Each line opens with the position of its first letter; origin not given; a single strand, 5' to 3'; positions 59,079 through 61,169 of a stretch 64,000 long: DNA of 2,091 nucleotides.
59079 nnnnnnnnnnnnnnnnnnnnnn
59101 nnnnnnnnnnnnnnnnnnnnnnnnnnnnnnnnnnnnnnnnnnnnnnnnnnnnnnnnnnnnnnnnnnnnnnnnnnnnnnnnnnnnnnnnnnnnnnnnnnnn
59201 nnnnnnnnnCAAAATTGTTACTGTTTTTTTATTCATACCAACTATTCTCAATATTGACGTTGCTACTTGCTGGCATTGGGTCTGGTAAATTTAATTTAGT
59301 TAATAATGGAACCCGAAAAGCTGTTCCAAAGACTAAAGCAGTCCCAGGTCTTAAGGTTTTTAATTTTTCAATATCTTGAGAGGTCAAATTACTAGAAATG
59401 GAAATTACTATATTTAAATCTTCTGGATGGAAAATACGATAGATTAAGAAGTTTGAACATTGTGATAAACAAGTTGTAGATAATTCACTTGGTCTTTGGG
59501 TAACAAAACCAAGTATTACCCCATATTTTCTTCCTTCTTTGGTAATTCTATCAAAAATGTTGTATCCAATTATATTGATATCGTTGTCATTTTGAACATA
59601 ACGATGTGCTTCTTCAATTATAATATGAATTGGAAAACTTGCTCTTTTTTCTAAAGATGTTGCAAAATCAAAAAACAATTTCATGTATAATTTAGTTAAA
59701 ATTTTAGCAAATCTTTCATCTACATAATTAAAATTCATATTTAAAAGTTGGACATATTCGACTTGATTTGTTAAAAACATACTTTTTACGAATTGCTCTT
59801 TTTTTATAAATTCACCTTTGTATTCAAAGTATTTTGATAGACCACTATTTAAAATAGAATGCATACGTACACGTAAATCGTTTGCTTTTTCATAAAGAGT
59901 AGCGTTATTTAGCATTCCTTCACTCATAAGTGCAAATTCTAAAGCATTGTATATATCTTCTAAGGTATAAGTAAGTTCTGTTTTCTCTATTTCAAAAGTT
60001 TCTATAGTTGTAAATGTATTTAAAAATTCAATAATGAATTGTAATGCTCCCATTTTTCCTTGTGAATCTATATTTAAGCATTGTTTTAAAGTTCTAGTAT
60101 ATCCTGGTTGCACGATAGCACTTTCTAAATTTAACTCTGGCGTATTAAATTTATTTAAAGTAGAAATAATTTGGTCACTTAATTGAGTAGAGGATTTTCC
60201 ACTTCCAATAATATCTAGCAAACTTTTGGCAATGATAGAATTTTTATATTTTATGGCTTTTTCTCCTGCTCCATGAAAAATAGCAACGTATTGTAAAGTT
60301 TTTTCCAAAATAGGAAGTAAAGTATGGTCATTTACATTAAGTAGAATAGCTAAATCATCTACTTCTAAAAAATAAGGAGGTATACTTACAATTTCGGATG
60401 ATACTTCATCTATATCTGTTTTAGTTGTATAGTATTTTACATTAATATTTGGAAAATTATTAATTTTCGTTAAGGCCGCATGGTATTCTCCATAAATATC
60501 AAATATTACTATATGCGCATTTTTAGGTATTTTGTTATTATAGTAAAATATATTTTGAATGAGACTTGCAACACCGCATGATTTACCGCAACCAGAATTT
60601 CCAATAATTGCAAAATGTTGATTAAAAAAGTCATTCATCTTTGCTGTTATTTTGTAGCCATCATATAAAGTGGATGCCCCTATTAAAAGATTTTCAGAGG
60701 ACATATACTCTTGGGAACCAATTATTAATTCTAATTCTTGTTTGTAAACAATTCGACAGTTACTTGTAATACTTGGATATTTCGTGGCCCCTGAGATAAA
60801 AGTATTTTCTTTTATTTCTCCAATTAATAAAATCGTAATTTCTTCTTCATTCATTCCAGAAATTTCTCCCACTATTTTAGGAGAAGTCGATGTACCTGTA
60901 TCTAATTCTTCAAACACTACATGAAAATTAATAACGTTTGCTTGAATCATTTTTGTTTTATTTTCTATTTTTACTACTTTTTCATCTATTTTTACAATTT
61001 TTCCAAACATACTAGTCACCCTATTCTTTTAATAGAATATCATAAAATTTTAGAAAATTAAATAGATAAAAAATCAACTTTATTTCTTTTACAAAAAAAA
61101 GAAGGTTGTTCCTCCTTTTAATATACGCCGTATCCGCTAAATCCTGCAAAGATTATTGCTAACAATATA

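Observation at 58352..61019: HerA-like P-loop ATPase convergent with a kinase-fold protein beside cotE: an uncharacterised two-gene module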

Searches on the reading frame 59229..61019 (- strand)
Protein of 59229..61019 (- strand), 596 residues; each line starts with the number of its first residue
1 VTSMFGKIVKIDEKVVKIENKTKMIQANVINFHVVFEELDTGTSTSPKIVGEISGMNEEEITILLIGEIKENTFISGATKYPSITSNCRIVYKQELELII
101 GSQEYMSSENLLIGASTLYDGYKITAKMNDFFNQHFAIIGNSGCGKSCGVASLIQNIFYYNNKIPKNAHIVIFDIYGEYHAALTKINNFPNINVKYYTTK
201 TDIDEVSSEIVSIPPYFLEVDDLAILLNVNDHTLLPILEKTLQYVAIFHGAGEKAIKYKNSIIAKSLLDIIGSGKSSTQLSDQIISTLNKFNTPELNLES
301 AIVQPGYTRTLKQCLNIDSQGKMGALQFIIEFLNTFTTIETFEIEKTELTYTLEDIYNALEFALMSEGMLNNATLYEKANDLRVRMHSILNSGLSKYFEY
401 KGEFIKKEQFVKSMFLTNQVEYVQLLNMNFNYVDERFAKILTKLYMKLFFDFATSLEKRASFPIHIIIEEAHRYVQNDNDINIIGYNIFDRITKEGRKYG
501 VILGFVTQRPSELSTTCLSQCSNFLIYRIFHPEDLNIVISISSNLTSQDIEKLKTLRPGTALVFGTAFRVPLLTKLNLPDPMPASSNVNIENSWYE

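Call 3: search_protein_families(library=pfam, proteins=[window:59229-61019:-], max_evalue=0.01)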
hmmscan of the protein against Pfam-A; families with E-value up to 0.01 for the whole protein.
window:59229-61019:- (596 aa): 2 families
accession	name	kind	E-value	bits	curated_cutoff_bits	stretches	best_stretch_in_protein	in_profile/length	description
PF01935.23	DUF87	-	2.2e-19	70.9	23.2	1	119-295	9-173/220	Helicase HerA, central domain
PF01580.24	FtsK_SpoIIIE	-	0.00022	21.2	24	0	129-162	39-68/221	FtsK/SpoIIIE family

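Call 4: search_protein_families(library=padloc, proteins=[window:59229-61019:-], max_evalue=0.01)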
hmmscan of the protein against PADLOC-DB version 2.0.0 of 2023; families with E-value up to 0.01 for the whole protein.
window:59229-61019:- (596 aa): 15 families
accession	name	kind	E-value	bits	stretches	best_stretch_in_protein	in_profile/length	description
PDLC04102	HerA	-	2.1e-110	368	1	52-596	80-639/654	-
PDLC04105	HerA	-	1e-66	223.8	2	400-595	356-554/576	-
PDLC04106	HerA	-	8.1e-53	177.9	2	445-594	491-646/667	-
PDLC02185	HerA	-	3.4e-52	176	2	458-595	441-580/585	-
PDLC04100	HerA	-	6.8e-50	168.3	2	459-595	436-573/580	-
PDLC04097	HerA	-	6.1e-49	165.2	1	16-595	48-612/618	-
PDLC04098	HerA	-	6.6e-44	148.5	2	345-594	410-666/686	-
PDLC02188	HerA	-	1.3e-40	137.8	2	460-595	425-561/578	-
PDLC04103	HerA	-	6.6e-37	125.1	2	407-595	385-575/579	-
PDLC04104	HerA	-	1e-28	98.2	1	411-594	170-354/379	-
PDLC04140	mad8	-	1.4e-19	68.8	1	133-569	27-292/314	mads_8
PDLC01055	HerA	-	1.4e-17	61.8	2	385-575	341-523/532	Type III coevolved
PDLC04107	HerA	-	2.3e-16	57.7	1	69-226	103-256/306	-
PDLC04101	HerA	-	7.7e-16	55.8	1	69-226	102-251/400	-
PDLC04099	HerA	-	2.3e-12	44.7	1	57-180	85-211/214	-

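Call 5: search_protein_families(library=ncbifam, proteins=[window:59229-61019:-], max_evalue=0.01)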
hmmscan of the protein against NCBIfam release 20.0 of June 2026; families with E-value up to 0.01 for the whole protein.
window:59229-61019:- (596 aa): 7 families
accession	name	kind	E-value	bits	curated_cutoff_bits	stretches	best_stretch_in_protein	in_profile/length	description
NF042943.1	HerA_antiphage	equivalog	6.4e-48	163.6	800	2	458-594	429-566/566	anti-phage-associated helicase HerA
NF042944.1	HerA_antiphage_2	equivalog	4e-43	148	850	2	458-595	423-561/576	anti-phage-associated helicase HerA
NF040937.1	HerA_Thermprot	equivalog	3.2e-30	105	800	2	416-594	305-479/487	DNA double-strand break repair helicase HerA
NF040819.1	helicase_HerA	equivalog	5.3e-30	104.5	970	2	458-576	398-514/561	DNA double-strand break repair helicase HerA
NF053655.1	CedD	equivalog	1.6e-17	63.4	600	2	436-576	395-525/527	DNA-translocating ATPase CedD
NF033849.1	ser_rich_anae_1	subfamily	3.5e-11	41.2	650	1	441-540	992-1101/1163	serine-rich protein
TIGR03925.1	T7SS_EccC_b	equivalog_domain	0.0033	15.8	346.55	1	133-211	361-432/564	type VII secretion protein EccCb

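Call 7: find_homologous_proteins(query=window:59229-61019:-, max_evalue=1e-20)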
Query window:59229-61019:- (596 aa): 7953 proteins with E <= 1e-20 among 8000 candidates; the best 120 are listed.
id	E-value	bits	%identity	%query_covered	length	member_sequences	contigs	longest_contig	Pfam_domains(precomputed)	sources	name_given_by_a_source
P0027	0.0e+0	1307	100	99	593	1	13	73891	PF01935.24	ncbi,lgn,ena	-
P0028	0.0e+0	1157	86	100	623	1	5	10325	PF01935.24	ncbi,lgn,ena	-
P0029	0.0e+0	1101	82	99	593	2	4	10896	PF01935.24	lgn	-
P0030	0.0e+0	1099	83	99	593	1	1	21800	PF01935.24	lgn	-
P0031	0.0e+0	1092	82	99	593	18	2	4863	PF01935.24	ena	-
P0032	0.0e+0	1085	81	99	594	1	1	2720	PF01935.24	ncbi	-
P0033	0.0e+0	1072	81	99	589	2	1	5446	PF01935.24,PF01580.25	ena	-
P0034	0.0e+0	1065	79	99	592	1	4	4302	PF01935.24,PF01580.25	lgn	-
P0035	0.0e+0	1064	80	99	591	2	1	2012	PF01935.24,PF01580.25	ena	-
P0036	0.0e+0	1062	79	99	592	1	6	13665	PF01935.24,PF01580.25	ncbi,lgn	-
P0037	0.0e+0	1059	80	99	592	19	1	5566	PF01935.24,PF01580.25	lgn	-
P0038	0.0e+0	1058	79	99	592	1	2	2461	PF01935.24,PF01580.25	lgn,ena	-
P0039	0.0e+0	1058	79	99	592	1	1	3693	PF01935.24,PF01580.25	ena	-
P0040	0.0e+0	1058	80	99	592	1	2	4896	PF01935.24,PF01580.25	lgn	-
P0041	0.0e+0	1054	79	99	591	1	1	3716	PF01935.24,PF01580.25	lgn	-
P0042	0.0e+0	1054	79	99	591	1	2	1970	PF01935.24,PF01580.25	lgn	-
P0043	0.0e+0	1050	78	99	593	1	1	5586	PF01935.24,PF01580.25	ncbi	-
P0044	0.0e+0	1048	78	99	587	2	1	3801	PF01935.24,PF01580.25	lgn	-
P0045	0.0e+0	1040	78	99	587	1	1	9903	PF01935.24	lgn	-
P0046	0.0e+0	1039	79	99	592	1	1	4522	PF01935.24,PF01580.25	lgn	-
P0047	0.0e+0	1036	77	99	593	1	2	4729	PF01935.24,PF01580.25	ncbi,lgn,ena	-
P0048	0.0e+0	1035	77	99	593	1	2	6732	PF01935.24,PF01580.25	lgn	-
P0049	0.0e+0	1035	78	99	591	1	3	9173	PF01935.24,PF01580.25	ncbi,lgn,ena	-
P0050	0.0e+0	1035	77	99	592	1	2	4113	PF01935.24,PF01580.25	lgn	-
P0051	0.0e+0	1034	78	99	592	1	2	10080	PF01935.24,PF01580.25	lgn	-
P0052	0.0e+0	1034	78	99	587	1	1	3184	PF01935.24,PF01580.25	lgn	-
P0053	0.0e+0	1033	77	99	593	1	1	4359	PF01935.24,PF01580.25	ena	-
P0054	0.0e+0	1033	77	99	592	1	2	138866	PF01935.24,PF01580.25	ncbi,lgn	-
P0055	0.0e+0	1024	77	99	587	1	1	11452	PF01935.24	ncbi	-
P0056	0.0e+0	1022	77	99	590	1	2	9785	PF01935.24,PF01580.25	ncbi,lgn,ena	-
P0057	0.0e+0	1020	77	99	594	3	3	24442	PF01935.24,PF01580.25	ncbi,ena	-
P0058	0.0e+0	1018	76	99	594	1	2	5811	PF01935.24,PF01580.25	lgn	-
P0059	0.0e+0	1017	75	99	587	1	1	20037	PF01935.24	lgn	-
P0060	0.0e+0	1015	75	99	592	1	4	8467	PF01935.24,PF01580.25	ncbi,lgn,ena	-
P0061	0.0e+0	1012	76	100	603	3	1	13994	PF01935.24,PF01580.25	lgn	-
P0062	1.4e-298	1009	74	99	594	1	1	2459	PF01935.24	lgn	-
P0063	3.8e-297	1005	75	99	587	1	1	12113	PF01935.24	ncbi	-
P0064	2.0e-295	999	75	99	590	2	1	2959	PF01935.24,PF01580.25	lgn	-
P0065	3.7e-292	988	75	99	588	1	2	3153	PF01935.24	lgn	-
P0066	1.7e-291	986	75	99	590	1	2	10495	PF01935.24,PF01580.25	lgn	-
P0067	2.7e-290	982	74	99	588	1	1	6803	PF01935.24,PF01580.25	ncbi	-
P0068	5.7e-289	978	73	99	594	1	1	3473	PF01935.24,PF01580.25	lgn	-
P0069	7.5e-279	944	72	99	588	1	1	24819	PF01935.24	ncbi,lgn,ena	-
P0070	3.3e-276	935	70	99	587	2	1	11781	PF01935.24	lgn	-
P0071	1.1e-274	930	70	99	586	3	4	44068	PF01935.24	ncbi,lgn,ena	-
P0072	7.1e-273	924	70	99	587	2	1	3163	PF01935.24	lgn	-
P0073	2.9e-272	922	69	99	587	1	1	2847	PF01935.24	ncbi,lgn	-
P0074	9.7e-270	914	69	99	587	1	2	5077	PF01935.24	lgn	-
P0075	1.0e-269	914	69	99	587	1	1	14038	PF01935.24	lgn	-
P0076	1.5e-259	880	66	99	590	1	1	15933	PF01935.24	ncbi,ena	-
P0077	2.4e-258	876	78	82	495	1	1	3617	PF01935.24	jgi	jgi:hypothetical protein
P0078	1.8e-256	870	71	91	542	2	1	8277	PF01935.24,PF01580.25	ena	-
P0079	1.2e-234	798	60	99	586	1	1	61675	PF01935.24,PF01580.25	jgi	-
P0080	3.3e-234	797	58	99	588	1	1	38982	PF01935.24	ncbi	-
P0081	2.2e-231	787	58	99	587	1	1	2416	PF01935.24,PF01580.25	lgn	-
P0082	9.5e-231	785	59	99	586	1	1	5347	PF01935.24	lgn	-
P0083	2.7e-230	784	59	99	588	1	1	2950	PF01935.24,PF01580.25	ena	-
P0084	2.8e-230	784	59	99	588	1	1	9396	PF01935.24,PF01580.25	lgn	-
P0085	7.4e-230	782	60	99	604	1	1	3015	PF01935.24,PF01580.25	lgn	-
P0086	1.2e-229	782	59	99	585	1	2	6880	PF01935.24,PF01580.25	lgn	-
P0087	3.3e-229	780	58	99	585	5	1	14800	PF01935.24,PF01580.25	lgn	-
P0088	4.6e-229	780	58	99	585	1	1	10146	PF01935.24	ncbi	-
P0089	5.0e-229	780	59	99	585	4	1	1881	PF01935.24,PF01580.25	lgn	-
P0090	5.0e-229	780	58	99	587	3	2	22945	PF01935.24,PF01580.25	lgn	-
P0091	7.0e-229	779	58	99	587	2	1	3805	PF01935.24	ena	-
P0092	8.2e-229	779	59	99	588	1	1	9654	PF01935.24,PF01580.25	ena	-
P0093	9.6e-229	779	58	99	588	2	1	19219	PF01935.24,PF01580.25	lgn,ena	-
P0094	9.9e-229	779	59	99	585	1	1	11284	PF01935.24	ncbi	-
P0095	2.0e-228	778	58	99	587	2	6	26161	PF01935.24,PF01580.25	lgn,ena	-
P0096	2.4e-228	777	58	99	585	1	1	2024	PF01935.24,PF01580.25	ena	-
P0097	5.1e-228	776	59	99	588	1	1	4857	PF01935.24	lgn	-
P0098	3.6e-227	774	59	99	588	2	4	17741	PF01935.24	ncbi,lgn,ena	-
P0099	4.3e-227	773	57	99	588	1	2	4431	PF01935.24,PF01580.25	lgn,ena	-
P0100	9.3e-227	772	59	99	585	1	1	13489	PF01935.24,PF01580.25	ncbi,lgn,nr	ncbi:MAG: DUF87 domain-containing protein [Bacilli bacterium]|nr:DUF87 domain-containing protein [Ba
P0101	2.3e-226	771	57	99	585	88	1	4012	PF01935.24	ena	-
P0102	5.0e-226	770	58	99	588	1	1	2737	PF01935.24,PF01580.25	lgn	-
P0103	5.9e-226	770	57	99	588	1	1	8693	PF01935.24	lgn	-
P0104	8.2e-226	769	57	100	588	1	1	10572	PF01935.24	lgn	-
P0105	1.2e-224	765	59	99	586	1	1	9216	PF01935.24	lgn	-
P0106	2.1e-224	764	59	99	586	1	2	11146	PF01935.24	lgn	-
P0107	2.3e-224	764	59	99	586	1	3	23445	PF01935.24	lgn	-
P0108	2.4e-224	764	58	99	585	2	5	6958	PF01935.24,PF01580.25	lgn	-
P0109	3.3e-224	764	58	99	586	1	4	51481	PF01935.24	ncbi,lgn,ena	-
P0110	3.3e-224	764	59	99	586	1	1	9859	PF01935.24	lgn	-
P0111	4.0e-224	764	59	99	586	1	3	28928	PF01935.24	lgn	-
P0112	5.8e-224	763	57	99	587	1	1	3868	PF01935.24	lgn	-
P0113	7.2e-224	763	58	99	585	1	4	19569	PF01935.24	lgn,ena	-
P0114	1.2e-223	762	58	99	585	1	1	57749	PF01935.24,PF01580.25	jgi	jgi:hypothetical protein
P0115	1.5e-223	762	58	99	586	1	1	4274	PF01935.24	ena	-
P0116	1.8e-223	761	57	99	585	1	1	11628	PF01935.24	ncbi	-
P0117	4.1e-223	760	56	99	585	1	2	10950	PF01935.24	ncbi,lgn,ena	-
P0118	4.5e-223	760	57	99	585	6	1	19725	PF01935.24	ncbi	-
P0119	5.3e-223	760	57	99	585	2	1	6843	PF01935.24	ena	-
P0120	9.3e-223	759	58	99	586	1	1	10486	PF01935.24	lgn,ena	-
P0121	1.4e-222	758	58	99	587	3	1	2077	PF01935.24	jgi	-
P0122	9.8e-222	756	58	99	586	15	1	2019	PF01935.24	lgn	-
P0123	8.5e-221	753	56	99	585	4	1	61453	PF01935.24,PF01580.25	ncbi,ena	-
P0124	3.6e-220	750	57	99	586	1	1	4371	PF01935.24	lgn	-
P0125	4.1e-219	747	56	99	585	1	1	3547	PF01935.24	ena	-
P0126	6.6e-219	746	57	99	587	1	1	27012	PF01935.24,PF01580.25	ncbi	-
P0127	8.4e-219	746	56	99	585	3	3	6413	PF01935.24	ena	-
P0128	8.8e-219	746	57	99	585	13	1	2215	PF01935.24,PF01580.25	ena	-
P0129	3.2e-218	744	56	99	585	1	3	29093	PF01935.24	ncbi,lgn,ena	-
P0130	3.3e-218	744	56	99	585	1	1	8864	PF01935.24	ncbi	-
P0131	3.6e-218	744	56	99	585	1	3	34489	PF01935.24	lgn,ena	-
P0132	4.8e-218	743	56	99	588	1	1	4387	PF01935.24,PF01580.25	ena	-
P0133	9.0e-218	743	57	99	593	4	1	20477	PF01935.24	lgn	-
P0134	1.1e-217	742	56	99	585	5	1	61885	PF01935.24,PF01580.25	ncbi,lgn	-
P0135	1.1e-217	742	56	99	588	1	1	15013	PF01935.24,PF01580.25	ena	-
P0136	1.3e-217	742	56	99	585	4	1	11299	PF01935.24,PF01580.25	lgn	-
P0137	2.4e-217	741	57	99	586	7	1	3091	PF01935.24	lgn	-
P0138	3.2e-217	741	57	99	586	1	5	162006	PF01935.24,PF01580.25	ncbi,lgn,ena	-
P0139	7.0e-217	740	57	99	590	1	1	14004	PF01935.24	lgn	-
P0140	9.5e-217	739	56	99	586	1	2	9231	PF01935.24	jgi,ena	-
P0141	1.5e-216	739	55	99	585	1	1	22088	PF01935.24,PF01580.25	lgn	-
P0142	1.7e-216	738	55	99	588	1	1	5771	PF01935.24,PF01580.25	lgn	-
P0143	2.4e-216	738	56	99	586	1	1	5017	PF01935.24,PF01580.25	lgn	-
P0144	3.2e-216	737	56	99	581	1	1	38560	PF01935.24,PF01580.25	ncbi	-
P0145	6.5e-216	736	56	99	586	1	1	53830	PF01935.24,PF01580.25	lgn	-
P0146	8.7e-216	736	56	99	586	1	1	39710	PF01935.24,PF01580.25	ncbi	-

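Call 8: find_encoding_contigs(protein=P0054, flank=6000, max_places=2)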
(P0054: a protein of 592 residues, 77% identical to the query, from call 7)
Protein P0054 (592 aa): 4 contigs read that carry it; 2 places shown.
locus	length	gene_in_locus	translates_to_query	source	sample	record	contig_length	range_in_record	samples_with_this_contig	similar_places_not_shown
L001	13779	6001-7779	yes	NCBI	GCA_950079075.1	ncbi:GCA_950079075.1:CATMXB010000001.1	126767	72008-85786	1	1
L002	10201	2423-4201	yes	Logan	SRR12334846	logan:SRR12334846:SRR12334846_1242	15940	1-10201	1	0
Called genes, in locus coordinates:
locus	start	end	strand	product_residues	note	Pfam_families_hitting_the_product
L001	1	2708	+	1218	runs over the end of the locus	PF04997:RNA_pol_Rpb1_1, PF00623:RNA_pol_Rpb1_2, PF04983:RNA_pol_Rpb1_3, PF05000:RNA_pol_Rpb1_4, PF04998:RNA_pol_Rpb1_5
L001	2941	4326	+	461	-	-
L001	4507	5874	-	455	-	PF00933:Glyco_hydro_3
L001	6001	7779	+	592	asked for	PF01580:FtsK_SpoIIIE (faint), PF01935:DUF87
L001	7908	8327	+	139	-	-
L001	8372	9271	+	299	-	-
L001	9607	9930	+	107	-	PF00005:ABC_tran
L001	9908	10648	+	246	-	-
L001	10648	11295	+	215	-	-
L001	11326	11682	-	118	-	PF11969:DcpS_C, PF01230:HIT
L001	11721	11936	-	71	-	-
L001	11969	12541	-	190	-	-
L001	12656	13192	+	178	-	PF10628:CotE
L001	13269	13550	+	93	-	PF00886:Ribosomal_S16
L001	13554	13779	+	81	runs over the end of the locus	PF13083:KH_KhpA-B, PF07650:KH_2 (weak)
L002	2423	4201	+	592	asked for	PF01580:FtsK_SpoIIIE (faint), PF01935:DUF87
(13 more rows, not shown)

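Call 9: find_encoding_contigs(protein=P0138, flank=6000, max_places=2)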
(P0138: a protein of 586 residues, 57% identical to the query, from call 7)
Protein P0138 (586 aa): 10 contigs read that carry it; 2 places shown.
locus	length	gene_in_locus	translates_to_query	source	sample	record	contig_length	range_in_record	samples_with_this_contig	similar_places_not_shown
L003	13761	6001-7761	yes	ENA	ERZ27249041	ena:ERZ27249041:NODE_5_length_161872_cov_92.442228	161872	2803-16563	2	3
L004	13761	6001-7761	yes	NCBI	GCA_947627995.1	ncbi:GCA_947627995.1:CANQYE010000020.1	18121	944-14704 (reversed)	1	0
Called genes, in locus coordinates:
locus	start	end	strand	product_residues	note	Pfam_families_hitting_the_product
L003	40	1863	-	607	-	PF13522:GATase_6, PF13537:GATase_7, PF00733:Asn_synthase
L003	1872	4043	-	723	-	PF17854:FtsK_alpha, PF01580:FtsK_SpoIIIE, PF09397:FtsK_gamma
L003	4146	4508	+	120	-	PF11969:DcpS_C, PF01230:HIT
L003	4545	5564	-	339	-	PF13616:Rotamase_3, PF00639:Rotamase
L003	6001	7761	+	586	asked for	PF01580:FtsK_SpoIIIE (faint), PF01935:DUF87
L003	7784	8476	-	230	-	PF04542:Sigma70_r2, PF04545:Sigma70_r4, PF01381:HTH_3 (weak)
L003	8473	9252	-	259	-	PF03419:Peptidase_U4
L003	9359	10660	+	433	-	PF01225:Mur_ligase, PF08245:Mur_ligase_M, PF02875:Mur_ligase_C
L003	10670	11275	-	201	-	PF00081:Sod_Fe_N, PF02777:Sod_Fe_C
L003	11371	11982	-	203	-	-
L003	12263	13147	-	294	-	PF14903:WG_beta_rep (faint)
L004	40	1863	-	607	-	PF13522:GATase_6, PF13537:GATase_7, PF00733:Asn_synthase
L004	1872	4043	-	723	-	PF17854:FtsK_alpha, PF01580:FtsK_SpoIIIE, PF09397:FtsK_gamma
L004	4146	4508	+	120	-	PF11969:DcpS_C, PF01230:HIT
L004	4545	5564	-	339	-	PF13616:Rotamase_3, PF00639:Rotamase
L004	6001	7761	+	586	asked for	PF01580:FtsK_SpoIIIE (faint), PF01935:DUF87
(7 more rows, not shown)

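Call 11: search_solved_structures(query=window:59229-61019:-, max_evalue=0.001)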
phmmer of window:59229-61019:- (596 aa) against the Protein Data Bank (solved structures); distinct sequences matched with E-value up to 0.001: 9.
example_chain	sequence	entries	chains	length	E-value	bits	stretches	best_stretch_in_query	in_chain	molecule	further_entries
9c1m_M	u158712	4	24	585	1.8e-38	135.8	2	389-596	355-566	ATP-binding protein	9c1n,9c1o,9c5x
8wiv_A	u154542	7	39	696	2.7e-32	115.4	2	425-581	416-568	Helicase HerA central domain-containing protein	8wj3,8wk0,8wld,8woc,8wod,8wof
8ziq_M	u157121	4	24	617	5.8e-32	114.3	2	428-594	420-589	HerA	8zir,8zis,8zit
8xau_A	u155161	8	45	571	5.8e-31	111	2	440-594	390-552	ATP-binding protein | HerA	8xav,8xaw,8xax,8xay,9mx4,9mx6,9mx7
8j4u_M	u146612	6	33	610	4.6e-29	104.7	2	426-594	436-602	Nucleoside triphosphate hydrolase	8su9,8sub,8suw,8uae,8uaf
8yho_A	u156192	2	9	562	1e-25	93.7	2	431-573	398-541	DUF87 domain-containing protein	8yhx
4d2i_A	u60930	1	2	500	9.3e-24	87.2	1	420-587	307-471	HERA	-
9x1l_A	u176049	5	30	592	4.1e-19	71.9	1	460-576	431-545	DNA helicase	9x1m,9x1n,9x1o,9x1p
8wet_A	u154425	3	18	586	2.9e-09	39.4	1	438-538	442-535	TdpA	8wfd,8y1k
